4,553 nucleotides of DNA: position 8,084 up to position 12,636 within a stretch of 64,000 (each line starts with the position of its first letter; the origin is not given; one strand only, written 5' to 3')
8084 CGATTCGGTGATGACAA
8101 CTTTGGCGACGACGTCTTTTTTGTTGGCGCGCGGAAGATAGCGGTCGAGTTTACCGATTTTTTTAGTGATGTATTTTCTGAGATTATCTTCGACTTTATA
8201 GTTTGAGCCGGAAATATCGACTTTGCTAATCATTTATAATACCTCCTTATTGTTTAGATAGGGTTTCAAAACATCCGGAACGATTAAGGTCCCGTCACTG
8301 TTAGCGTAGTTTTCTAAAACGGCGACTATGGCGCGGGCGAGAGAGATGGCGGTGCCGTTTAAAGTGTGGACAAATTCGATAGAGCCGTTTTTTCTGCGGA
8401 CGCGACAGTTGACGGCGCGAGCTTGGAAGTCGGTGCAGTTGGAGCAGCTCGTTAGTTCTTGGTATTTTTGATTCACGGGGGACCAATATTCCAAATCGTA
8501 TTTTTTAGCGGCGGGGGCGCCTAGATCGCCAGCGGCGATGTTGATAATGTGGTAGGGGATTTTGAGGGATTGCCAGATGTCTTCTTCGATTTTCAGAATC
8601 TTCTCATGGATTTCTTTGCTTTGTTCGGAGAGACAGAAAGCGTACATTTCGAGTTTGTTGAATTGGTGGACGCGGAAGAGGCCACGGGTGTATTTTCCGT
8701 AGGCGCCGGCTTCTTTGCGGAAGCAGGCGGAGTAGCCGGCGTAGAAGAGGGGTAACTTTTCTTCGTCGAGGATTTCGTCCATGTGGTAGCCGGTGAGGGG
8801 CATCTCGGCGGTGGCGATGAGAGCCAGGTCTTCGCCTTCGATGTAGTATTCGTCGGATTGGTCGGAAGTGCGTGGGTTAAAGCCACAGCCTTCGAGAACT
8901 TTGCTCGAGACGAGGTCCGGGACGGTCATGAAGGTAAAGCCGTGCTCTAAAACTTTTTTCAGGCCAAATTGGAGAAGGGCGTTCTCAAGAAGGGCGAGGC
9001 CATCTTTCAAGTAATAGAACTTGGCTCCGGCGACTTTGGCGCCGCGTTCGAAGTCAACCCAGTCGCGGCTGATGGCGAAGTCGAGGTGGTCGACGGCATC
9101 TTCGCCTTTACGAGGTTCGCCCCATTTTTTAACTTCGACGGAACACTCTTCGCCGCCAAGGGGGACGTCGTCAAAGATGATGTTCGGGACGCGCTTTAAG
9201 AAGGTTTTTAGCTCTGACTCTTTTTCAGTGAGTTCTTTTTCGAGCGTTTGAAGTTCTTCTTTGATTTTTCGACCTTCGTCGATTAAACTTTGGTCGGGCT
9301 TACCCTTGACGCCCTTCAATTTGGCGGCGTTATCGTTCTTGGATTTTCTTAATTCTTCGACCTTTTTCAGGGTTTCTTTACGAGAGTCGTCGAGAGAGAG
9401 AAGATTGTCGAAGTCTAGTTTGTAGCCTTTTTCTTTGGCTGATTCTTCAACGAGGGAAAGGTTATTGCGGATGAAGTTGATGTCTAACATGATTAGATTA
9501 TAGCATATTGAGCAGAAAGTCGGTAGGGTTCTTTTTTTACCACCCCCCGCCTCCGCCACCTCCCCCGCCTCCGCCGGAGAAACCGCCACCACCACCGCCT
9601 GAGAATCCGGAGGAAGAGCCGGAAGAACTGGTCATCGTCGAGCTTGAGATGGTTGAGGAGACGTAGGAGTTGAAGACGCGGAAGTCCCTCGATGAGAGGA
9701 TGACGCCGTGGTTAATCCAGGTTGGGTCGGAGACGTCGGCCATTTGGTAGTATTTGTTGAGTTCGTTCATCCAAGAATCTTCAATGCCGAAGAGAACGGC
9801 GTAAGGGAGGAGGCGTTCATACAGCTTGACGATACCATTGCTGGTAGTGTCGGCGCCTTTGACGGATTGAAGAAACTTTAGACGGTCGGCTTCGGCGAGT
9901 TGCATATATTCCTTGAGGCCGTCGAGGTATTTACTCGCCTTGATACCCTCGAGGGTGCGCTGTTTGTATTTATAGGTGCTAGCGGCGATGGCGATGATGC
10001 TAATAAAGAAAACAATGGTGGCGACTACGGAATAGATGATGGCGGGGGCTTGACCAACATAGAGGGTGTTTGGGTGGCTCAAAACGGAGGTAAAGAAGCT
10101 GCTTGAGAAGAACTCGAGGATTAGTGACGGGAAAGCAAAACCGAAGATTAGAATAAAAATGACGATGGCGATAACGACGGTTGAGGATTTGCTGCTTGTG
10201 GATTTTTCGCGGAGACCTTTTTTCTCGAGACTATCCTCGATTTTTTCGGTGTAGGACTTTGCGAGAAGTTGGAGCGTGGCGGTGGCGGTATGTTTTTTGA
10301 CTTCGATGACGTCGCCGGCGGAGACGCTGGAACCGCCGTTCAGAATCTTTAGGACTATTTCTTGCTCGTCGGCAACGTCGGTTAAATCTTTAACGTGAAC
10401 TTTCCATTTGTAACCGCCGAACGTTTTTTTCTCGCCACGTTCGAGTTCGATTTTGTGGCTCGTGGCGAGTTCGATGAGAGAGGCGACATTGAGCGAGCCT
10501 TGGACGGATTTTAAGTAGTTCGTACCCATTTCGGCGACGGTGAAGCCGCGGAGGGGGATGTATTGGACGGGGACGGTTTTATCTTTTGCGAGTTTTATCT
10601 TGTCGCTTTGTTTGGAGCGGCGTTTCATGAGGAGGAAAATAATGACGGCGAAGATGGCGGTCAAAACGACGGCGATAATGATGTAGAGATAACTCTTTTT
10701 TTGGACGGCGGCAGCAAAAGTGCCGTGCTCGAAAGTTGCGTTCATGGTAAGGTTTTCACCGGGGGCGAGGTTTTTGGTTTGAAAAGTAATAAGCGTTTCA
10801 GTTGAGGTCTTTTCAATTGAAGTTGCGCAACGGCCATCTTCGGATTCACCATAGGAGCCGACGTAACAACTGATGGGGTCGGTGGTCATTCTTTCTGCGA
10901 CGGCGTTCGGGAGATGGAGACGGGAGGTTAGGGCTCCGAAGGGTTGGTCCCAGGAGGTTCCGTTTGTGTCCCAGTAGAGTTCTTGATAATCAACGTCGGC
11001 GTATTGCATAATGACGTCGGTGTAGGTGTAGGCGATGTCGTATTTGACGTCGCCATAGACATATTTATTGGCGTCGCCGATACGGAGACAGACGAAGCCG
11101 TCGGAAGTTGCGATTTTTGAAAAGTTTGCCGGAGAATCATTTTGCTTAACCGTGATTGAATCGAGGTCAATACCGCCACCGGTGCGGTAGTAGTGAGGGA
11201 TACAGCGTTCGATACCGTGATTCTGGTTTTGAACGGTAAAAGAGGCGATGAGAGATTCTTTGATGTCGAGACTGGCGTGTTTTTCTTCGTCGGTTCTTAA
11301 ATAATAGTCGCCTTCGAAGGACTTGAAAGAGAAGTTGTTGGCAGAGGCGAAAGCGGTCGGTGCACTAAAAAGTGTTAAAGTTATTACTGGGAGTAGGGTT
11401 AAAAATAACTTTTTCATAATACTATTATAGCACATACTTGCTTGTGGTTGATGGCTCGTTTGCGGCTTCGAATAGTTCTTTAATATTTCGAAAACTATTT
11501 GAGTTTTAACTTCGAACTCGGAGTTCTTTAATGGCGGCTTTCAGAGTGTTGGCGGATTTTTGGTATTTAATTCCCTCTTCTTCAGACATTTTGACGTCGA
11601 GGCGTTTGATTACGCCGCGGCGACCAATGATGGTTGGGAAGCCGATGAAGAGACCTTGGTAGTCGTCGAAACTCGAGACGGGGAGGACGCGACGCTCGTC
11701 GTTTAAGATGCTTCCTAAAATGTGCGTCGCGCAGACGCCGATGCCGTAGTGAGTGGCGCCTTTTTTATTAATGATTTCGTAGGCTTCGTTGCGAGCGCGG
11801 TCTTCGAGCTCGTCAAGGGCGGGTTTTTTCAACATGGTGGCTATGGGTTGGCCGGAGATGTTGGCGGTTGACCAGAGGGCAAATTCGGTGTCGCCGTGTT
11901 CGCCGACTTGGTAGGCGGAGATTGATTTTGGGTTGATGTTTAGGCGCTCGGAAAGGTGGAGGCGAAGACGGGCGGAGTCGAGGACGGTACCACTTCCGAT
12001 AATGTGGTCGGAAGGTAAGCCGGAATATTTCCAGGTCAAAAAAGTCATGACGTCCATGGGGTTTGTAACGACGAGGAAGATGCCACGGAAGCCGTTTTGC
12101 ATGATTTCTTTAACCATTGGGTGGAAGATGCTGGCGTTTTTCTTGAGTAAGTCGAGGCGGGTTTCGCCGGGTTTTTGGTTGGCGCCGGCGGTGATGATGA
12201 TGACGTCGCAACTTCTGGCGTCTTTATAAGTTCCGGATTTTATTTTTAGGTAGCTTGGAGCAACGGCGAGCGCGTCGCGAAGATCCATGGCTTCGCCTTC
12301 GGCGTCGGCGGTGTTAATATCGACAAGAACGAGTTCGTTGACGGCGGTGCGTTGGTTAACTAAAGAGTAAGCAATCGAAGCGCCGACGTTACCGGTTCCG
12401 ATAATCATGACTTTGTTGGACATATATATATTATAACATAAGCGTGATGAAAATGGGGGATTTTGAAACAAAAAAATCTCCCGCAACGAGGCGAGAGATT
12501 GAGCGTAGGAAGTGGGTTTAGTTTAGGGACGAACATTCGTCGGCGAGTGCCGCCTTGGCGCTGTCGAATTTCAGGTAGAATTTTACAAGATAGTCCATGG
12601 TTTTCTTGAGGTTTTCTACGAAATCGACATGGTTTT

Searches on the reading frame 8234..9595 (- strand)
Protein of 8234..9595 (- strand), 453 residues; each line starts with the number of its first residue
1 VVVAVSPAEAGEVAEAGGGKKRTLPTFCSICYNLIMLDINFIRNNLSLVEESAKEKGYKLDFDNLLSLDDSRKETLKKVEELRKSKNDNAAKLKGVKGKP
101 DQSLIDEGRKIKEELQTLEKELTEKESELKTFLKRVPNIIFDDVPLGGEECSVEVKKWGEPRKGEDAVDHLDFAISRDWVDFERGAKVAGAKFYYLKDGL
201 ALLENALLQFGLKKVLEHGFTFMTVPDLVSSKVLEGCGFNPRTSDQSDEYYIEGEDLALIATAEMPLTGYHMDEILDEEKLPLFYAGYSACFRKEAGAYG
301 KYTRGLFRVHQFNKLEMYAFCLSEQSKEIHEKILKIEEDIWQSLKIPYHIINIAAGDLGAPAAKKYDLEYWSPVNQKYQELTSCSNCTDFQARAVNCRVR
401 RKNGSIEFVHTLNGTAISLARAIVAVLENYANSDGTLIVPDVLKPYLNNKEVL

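Call 57: search_protein_families(library=pfam, proteins=[window:8234-9595:-], max_evalue=0.0001)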
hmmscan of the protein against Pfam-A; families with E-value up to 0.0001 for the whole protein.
window:8234-9595:- (453 aa): 2 families
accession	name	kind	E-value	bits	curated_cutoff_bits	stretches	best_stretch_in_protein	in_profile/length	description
PF00587.30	tRNA-synt_2b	-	2.6e-38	132.3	29.3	1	254-430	8-179/179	tRNA synthetase class II core domain (G, H, P, S and T)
PF02403.27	Seryl_tRNA_N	-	4.5e-23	82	28.2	1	36-139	1-107/108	Seryl-tRNA synthetase N-terminal domain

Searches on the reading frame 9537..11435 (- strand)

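Call 57: search_protein_families(library=pfam, proteins=[window:9537-11435:-], max_evalue=0.0001)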
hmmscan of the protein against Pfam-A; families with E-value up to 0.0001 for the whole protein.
window:9537-11435:- (632 aa): 2 families
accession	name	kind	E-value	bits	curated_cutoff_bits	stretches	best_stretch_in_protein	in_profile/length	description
PF20990.2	DUF2207_C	-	4.8e-23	82.6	33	1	296-559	10-247/247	Predicted membrane protein (DUF2207) C-terminal domain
PF09972.14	DUF2207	-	1.6e-17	64.7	24.4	1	54-235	15-172/172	Predicted membrane protein (DUF2207) N-terminal domain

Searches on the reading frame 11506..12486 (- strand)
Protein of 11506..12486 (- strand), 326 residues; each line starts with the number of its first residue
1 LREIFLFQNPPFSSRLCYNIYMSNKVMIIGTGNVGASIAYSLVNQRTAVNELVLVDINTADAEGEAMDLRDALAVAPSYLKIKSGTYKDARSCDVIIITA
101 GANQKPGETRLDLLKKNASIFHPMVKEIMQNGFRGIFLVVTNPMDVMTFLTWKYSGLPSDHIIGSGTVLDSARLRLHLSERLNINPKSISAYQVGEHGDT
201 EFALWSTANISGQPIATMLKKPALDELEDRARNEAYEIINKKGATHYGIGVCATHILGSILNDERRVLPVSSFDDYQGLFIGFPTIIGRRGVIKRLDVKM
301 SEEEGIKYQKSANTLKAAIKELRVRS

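Call 57: search_protein_families(library=pfam, proteins=[window:11506-12486:-], max_evalue=0.0001)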
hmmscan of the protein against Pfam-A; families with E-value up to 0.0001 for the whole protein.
window:11506-12486:- (326 aa): 2 families
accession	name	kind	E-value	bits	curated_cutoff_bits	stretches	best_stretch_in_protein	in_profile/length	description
PF00056.29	Ldh_1_N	-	6.7e-43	146.5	27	1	25-164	2-141/141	lactate/malate dehydrogenase, NAD binding domain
PF02866.23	Ldh_1_C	-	5.8e-31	108.2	22.6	1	167-321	1-169/174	lactate/malate dehydrogenase, alpha/beta C-terminal domain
